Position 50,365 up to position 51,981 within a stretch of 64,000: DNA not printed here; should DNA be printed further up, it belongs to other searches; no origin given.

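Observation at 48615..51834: Active PilB is followed by a catalytically dead, N-terminally truncated paralog that keeps its zinc-binding and P-loop scaffold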

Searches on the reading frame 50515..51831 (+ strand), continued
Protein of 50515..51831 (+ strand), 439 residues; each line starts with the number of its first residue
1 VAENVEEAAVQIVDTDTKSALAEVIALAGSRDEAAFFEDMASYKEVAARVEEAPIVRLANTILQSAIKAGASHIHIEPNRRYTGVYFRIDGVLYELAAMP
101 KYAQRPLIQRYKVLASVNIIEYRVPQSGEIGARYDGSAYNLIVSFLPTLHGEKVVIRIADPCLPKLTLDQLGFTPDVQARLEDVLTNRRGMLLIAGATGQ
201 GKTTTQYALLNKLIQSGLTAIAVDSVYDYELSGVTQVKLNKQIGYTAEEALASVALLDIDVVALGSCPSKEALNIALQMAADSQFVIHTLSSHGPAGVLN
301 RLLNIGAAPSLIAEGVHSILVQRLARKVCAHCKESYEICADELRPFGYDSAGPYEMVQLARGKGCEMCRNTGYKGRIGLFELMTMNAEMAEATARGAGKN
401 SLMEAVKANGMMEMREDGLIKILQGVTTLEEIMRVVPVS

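Call 29: search_solved_structures(query=window:50515-51831:+, max_evalue=1e-20, show_alignments=2)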
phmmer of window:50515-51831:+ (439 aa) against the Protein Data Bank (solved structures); distinct sequences matched with E-value up to 1e-20: 12.
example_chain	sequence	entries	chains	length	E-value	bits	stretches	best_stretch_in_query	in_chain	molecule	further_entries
5tsg_B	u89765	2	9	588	1.9e-78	267.6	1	16-436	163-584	Type IV pilus biogenesis ATPase PilB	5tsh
5zfr_A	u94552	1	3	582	2.9e-78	267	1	41-436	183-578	Type IV pilus biogenesis ATPase PilB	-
6olj_C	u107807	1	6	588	3.1e-78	266.9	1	16-436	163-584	Type IV pilus biogenesis ATPase PilB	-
4pht_A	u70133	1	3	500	1.3e-77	264.9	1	14-436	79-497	General secretory pathway protein E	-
4kss_A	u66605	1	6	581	3.9e-74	253.4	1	38-436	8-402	Type II secretion system protein E, hemolysin-coregulated protein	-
4ksr_A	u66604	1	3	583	3.9e-74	253.4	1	38-436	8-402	Type II secretion system protein E, Hemolysin-coregulated protein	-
1p9r_A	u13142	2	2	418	4e-74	253.4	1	30-434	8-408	General secretion pathway protein E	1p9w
5oiu_A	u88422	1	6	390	5.9e-70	239.7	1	51-433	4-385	Type IV pilus assembly protein PilF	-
5it5_F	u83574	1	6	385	1.5e-69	238.3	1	60-433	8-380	ATP binding motif-containing protein PilF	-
3jc8_Ba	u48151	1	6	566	1.5e-69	238.3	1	20-433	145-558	Type IV-A pilus assembly ATPase PilB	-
6ejf_A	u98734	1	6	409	1.7e-69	238.2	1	60-433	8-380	Type IV pilus assembly protein PilF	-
6f8l_G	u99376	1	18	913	1.8e-69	238.1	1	49-433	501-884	Type IV pilus assembly protein PilF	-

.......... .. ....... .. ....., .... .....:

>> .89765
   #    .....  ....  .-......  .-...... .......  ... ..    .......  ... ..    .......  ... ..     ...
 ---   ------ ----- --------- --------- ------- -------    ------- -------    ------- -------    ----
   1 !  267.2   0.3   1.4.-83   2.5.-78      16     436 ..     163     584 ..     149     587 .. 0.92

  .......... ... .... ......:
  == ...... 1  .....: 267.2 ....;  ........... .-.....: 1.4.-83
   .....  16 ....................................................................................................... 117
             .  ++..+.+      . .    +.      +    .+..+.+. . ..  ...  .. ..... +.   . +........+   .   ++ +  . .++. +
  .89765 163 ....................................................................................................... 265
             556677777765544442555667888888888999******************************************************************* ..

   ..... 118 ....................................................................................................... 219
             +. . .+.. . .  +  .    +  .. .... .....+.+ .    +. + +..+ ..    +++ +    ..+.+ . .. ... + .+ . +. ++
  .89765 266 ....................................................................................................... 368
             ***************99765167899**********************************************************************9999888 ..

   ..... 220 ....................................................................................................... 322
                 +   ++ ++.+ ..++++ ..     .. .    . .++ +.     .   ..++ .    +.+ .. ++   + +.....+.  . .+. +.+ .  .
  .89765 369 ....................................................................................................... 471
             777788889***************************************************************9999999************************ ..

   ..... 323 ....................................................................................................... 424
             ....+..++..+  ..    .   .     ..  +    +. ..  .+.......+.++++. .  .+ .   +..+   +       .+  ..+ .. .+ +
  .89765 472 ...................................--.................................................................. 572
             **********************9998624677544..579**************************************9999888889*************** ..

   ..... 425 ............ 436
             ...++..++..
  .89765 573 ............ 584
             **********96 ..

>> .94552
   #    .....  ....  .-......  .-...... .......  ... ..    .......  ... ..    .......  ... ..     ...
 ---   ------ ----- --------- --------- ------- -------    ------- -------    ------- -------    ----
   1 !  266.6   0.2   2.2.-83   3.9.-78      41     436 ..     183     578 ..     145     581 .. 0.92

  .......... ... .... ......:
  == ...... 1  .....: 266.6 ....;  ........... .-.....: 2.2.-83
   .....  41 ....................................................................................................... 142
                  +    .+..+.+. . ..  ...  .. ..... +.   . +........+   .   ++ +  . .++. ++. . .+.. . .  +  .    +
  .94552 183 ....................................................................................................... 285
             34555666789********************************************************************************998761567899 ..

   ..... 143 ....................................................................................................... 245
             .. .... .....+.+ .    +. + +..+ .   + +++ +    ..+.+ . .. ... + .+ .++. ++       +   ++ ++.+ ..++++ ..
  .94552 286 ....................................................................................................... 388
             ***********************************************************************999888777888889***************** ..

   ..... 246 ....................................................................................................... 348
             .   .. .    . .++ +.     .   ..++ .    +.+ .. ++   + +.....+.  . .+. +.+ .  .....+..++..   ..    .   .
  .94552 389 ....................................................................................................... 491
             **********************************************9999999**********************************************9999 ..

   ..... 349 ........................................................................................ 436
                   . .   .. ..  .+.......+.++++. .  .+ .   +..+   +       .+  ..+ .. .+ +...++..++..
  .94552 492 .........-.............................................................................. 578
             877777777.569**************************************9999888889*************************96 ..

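Call 40: list_cluster_members(proteins=[P0001, P0003, P0004, P0007, P0041, P0115, P0005])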
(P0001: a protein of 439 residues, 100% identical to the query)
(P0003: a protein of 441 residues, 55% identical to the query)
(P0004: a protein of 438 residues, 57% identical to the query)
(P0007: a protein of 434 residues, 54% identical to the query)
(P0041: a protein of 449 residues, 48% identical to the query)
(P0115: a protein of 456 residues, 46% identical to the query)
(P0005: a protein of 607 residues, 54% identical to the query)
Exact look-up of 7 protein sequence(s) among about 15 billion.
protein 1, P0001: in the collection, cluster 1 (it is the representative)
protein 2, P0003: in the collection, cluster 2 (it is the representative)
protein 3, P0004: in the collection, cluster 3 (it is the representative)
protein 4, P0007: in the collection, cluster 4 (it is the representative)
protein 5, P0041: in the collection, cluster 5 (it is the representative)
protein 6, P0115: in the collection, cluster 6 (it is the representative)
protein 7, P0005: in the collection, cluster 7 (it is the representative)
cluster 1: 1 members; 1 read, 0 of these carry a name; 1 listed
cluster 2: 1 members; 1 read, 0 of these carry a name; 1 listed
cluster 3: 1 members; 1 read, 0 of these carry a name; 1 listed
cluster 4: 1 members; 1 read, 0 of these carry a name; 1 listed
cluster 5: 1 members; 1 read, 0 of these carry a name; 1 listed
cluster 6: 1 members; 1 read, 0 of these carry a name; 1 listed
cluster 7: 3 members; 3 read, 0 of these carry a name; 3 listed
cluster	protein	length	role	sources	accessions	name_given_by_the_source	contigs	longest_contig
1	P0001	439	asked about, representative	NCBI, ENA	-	-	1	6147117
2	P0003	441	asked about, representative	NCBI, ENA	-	-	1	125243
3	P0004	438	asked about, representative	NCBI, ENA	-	-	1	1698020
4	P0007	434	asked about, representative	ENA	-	-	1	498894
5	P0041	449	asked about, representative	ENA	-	-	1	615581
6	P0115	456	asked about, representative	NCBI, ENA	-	-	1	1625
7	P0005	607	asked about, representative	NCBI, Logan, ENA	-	-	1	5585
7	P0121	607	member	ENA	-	-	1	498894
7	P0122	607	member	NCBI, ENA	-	-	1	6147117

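Call 41: find_homologous_proteins(query=A2, max_evalue=1e-30)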
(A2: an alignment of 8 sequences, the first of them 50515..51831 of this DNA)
Query A2 (8 sequences) (439 aa, profile of the alignment): 7216 proteins with E <= 1e-30 among 8000 candidates; the best 120 are listed.
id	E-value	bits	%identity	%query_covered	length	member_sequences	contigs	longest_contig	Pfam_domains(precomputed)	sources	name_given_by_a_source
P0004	2.5e-235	799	57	97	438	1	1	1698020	PF00437.27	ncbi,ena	-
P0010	3.2e-233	792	55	97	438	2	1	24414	PF00437.27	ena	-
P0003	1.4e-231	787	55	97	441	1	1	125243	PF00437.27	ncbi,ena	-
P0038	1.0e-218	744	51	97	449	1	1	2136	PF00437.27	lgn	-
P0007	2.8e-217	740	54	99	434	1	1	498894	PF00437.27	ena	-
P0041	5.2e-216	735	48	97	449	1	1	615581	PF00437.27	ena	-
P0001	7.7e-213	725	100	100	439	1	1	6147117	PF00437.27,PF05872.19,PF20720.4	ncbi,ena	-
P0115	2.9e-204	697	46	100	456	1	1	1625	PF00437.27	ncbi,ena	-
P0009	6.5e-182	623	53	98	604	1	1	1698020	PF05157.21,PF00437.27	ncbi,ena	-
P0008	7.5e-182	623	54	97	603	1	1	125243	PF05157.21,PF00437.27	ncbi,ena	-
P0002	1.6e-181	622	55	99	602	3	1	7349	PF05157.21,PF00437.27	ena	-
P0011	6.0e-181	620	53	98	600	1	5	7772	PF05157.21,PF00437.27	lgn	-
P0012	1.3e-180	619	53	97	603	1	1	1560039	PF05157.21,PF00437.27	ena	-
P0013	1.5e-180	619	52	98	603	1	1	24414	PF05157.21,PF00437.27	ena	-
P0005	2.4e-180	618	54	99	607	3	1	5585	PF05157.21,PF00437.27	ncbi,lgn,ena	-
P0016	5.5e-174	597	52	97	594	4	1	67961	PF05157.21,PF00437.27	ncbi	-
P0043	1.3e-159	550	48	96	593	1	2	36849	PF05157.21,PF00437.27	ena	-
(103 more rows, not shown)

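Call 42: find_encoding_contigs(protein=P0012, flank=10000, max_places=2)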
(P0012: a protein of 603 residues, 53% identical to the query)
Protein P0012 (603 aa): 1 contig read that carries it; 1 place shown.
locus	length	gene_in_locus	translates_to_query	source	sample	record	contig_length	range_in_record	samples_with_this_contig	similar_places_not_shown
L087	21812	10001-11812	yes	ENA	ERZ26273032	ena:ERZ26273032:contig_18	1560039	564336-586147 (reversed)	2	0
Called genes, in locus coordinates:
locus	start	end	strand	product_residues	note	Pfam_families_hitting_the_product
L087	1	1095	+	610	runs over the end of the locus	PF04326:SLFN_AlbA_2, PF13749:HATPase_c_4, PF21247:Fic-like_C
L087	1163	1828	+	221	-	PF09414:RNA_ligase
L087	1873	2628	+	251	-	-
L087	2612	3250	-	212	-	PF01370:Epimerase, PF05368:NmrA, PF13460:NAD_binding_10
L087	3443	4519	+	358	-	-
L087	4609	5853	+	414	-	PF07690:MFS_1, PF03137:OATP (weak)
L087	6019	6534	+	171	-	PF03652:RuvX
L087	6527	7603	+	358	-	PF02618:YceG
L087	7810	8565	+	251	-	PF09419:PGP_phosphatase, PF00702:Hydrolase, PF13419:HAD_2 (faint), PF13242:Hydrolase_like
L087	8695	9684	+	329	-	PF08501:Shikimate_dh_N, PF02826:2-Hacid_dh_C (faint), PF01488:Shikimate_DH, PF03435:Sacchrp_dh_NADP (weak), PF18317:SDH_C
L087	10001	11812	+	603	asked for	PF05157:MshEN, PF00437:T2SSE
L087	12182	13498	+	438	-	PF00437:T2SSE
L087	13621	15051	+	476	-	-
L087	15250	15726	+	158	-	PF28597:T2SSF_N, PF00482:T2SSF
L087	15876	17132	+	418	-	PF28597:T2SSF_N, PF00482:T2SSF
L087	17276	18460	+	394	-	PF06750:A24_N_bact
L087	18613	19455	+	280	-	PF07963:N_methyl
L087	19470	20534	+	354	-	PF07963:N_methyl (weak)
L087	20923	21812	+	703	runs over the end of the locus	-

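Call 43: find_encoding_contigs(protein=P0016, flank=10000, max_places=2)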
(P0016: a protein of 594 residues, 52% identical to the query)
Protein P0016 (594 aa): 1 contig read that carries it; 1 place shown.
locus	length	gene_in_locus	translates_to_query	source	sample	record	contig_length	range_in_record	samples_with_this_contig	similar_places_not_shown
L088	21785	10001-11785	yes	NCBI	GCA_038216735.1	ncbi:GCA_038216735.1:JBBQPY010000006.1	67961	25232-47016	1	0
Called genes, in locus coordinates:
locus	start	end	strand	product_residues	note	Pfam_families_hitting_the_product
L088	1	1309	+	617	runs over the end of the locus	PF08448:PAS_4 (weak), PF13188:PAS_8 (faint), PF00989:PAS (weak), PF08448:PAS_4 (weak), PF08447:PAS_3, PF08448:PAS_4, PF07568:HisKA_2, PF02518:HATPase_c, +2 more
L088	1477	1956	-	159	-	PF04525:LOR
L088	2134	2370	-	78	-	-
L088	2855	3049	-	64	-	-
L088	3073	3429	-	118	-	PF01927:Mut7-C (weak), PF18478:PIN_10 (weak), PF18480:DUF5615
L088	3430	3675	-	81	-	PF04255:DUF433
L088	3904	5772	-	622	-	PF00456:Transketolase_N, PF13292:DXP_synthase_N (weak), PF00676:E1_dh, PF02779:Transket_pyr, PF02780:Transketolase_C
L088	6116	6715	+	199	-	PF03652:RuvX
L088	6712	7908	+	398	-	PF02618:YceG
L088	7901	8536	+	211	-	PF09419:PGP_phosphatase, PF13419:HAD_2 (weak), PF00702:Hydrolase, PF13242:Hydrolase_like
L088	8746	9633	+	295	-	PF08501:Shikimate_dh_N, PF01488:Shikimate_DH, PF18317:SDH_C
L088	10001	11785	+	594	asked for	PF05157:MshEN, PF00437:T2SSE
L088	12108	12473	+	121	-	-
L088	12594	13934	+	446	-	PF00437:T2SSE, PF13191:AAA_16 (faint), PF13401:AAA_22 (weak)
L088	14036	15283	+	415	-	PF28597:T2SSF_N, PF00482:T2SSF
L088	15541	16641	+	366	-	PF06750:A24_N_bact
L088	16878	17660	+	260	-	PF06439:3keto-disac_hyd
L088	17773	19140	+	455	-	-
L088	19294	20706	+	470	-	-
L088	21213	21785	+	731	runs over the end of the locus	PF17191:RecG_wedge, PF00270:DEAD, PF04851:ResIII, PF22590:Cas3-like_C_2 (faint), PF00271:Helicase_C, PF19833:RecG_dom3_C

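Call 53: search_protein_families(library=ncbifam, proteins=[window:50515-51831:+], max_evalue=0.001)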
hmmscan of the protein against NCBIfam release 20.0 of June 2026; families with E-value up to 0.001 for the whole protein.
window:50515-51831:+ (439 aa): 8 families
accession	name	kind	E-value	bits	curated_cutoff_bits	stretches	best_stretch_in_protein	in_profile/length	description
TIGR02533.1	type_II_gspE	equivalog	4.2e-103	345.6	630.25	1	7-435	60-485/486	type II secretion system ATPase GspE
TIGR02538.1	type_IV_pilB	equivalog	8.7e-102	341.5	675.65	1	25-435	151-561/564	type IV-A pilus assembly ATPase PilB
NF053534.1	T4PilAsmATPsTfpB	equivalog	2.7e-83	280.3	850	1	48-438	194-584/584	type IV pilus assembly ATPase TfpB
NF007755.0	PRK10436.1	equivalog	1.7e-77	261.1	617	1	42-436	72-459/465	type II secretion system protein GspE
NF041000.1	ATPase_ComGA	equivalog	3.7e-37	127.8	300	1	61-325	2-265/267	competence type IV pilus ATPase ComGA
TIGR01420.1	pilT_fam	subfamily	4.2e-14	52.5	319.1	1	61-326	4-269/343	PilT/PilU family type 4a pilus ATPase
TIGR02525.1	plasmid_TraJ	equivalog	0.00026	20.1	368.3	1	155-305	121-272/372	plasmid transfer ATPase TraJ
TIGR03819.1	heli_sec_ATPase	hypoth_equivalog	0.00029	20.1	373.15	1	155-214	143-203/340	TadA family conjugal transfer-associated ATPase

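Call 57: predict_structure(alignment_id=A3)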
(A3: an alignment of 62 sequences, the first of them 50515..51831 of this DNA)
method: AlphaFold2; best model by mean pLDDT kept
length: 439 residues; sequences in the alignment: 62
mean_pLDDT: 86.0   pTM: 0.65
mean pLDDT of the five models: 86.0, 83.8, 82.5, 81.2, 75.5
residues with pLDDT >= 90: 273; 70-90: 107; 50-70: 35; < 50: 24
segments of 3 or more residues with pLDDT < 50: 1-16
pLDDT, mean of each block of 10 residues (from residue 1): 35 43 59 50 66 87 93 92 91 87 94 93 86 85 91 87 68 93 90 93 92 89 86 87 91 91 92 96 95 91 93 96 96 97 92 94 93 94 93 90 86 92 96 81
secondary structure, 60 per line:
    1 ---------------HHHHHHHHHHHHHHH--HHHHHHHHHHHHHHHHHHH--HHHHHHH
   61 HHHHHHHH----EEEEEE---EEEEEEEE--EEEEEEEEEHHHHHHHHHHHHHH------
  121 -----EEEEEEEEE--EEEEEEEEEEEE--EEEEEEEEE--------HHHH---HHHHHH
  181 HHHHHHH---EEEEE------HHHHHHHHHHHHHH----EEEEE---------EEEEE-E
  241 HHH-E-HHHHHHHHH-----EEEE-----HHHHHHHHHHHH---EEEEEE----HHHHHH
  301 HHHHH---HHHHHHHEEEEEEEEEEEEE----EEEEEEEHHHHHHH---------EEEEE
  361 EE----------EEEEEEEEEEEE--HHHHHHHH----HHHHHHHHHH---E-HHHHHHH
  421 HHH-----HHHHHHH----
elements in order: H16-30 H33-51 H54-68 E73-78 E82-89 E92-100 H101-114 E126-134 E137-148 E151-159 H168-171 H175-187 E191-195 H202-215 E220-224 E234-238 H247-255 E261-264 H270-281 E285-290 H295-305 H309-315 E316-328 E333-339 H340-346 E356-362 E373-384 H387-394 H399-408 H414-423 H429-435

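Call 60: fold_search(model_id=the predicted structure, library=pdb)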
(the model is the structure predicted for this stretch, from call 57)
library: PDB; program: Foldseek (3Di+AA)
matches with E <= 10: 1862; with E <= 0.001: 311
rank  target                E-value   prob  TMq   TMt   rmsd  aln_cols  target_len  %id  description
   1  5tsh_E                7.9e-45  1.00  0.79  0.89   2.9       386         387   36  PilB from Geobacter metallireducens bound to AMP-PNP (released 2017-05-17)
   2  5zfr_C                6.7e-44  1.00  0.72  0.81   4.7       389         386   37  Crystal structure of PilB, an extension ATPase motor of Type IV pilus, from Geobacter sulfurreducens (released 2018-09-19)
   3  5oiu_B                1.1e-43  1.00  0.80  0.90   2.6       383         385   34  Crystal structure of PilF type IV pilus assembly ATPase from Thermus thermophilus (released 2018-08-08)
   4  5tsh_C                2.4e-43  1.00  0.78  0.89   3.0       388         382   36  PilB from Geobacter metallireducens bound to AMP-PNP (released 2017-05-17)
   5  5zfr_B                2.7e-43  1.00  0.78  0.88   3.1       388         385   37  Crystal structure of PilB, an extension ATPase motor of Type IV pilus, from Geobacter sulfurreducens (released 2018-09-19)
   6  5oiu_C                4.3e-43  1.00  0.70  0.79   4.7       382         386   34  Crystal structure of PilF type IV pilus assembly ATPase from Thermus thermophilus (released 2018-08-08)
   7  5tsh_F                7.2e-43  1.00  0.78  0.89   3.0       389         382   37  PilB from Geobacter metallireducens bound to AMP-PNP (released 2017-05-17)
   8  5tsg_B                8.1e-43  1.00  0.80  0.91   2.6       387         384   37  PilB from Geobacter metallireducens bound to ADP (released 2017-05-17)
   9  5it5_A                1.4e-42  1.00  0.79  0.89   2.9       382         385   34  Thermus thermophilus PilB core ATPase region (released 2016-10-19)
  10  5zfr_A                1.4e-42  1.00  0.76  0.87   3.3       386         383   37  Crystal structure of PilB, an extension ATPase motor of Type IV pilus, from Geobacter sulfurreducens (released 2018-09-19)
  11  5tsh_A                1.8e-42  1.00  0.75  0.87   3.3       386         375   36  PilB from Geobacter metallireducens bound to AMP-PNP (released 2017-05-17)
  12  5tsh_D                2.2e-42  1.00  0.73  0.83   4.4       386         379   36  PilB from Geobacter metallireducens bound to AMP-PNP (released 2017-05-17)
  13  5tsh_B                6.1e-42  1.00  0.71  0.82   4.7       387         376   37  PilB from Geobacter metallireducens bound to AMP-PNP (released 2017-05-17)
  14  4pht_B                6.9e-42  1.00  0.58  0.58  22.2       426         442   34  ATPase GspE in complex with the cytoplasmic domain of GspL from the Vibrio vulnificus type II Secretion system (released 2014-11-26)
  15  4pht_C                2.1e-41  1.00  0.58  0.58  22.1       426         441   34  ATPase GspE in complex with the cytoplasmic domain of GspL from the Vibrio vulnificus type II Secretion system (released 2014-11-26)
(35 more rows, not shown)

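Call 67: search_protein_families(library=padloc, proteins=[window:50515-51831:+], max_evalue=0.01)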
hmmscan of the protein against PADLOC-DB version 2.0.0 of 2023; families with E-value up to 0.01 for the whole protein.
window:50515-51831:+ (439 aa): 2 families
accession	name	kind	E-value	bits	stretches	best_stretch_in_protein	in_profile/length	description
PDLC04103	HerA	-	0.00021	17.8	1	194-293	177-277/579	-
PDLC04140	mad8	-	0.008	13.7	0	186-225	24-65/314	mads_8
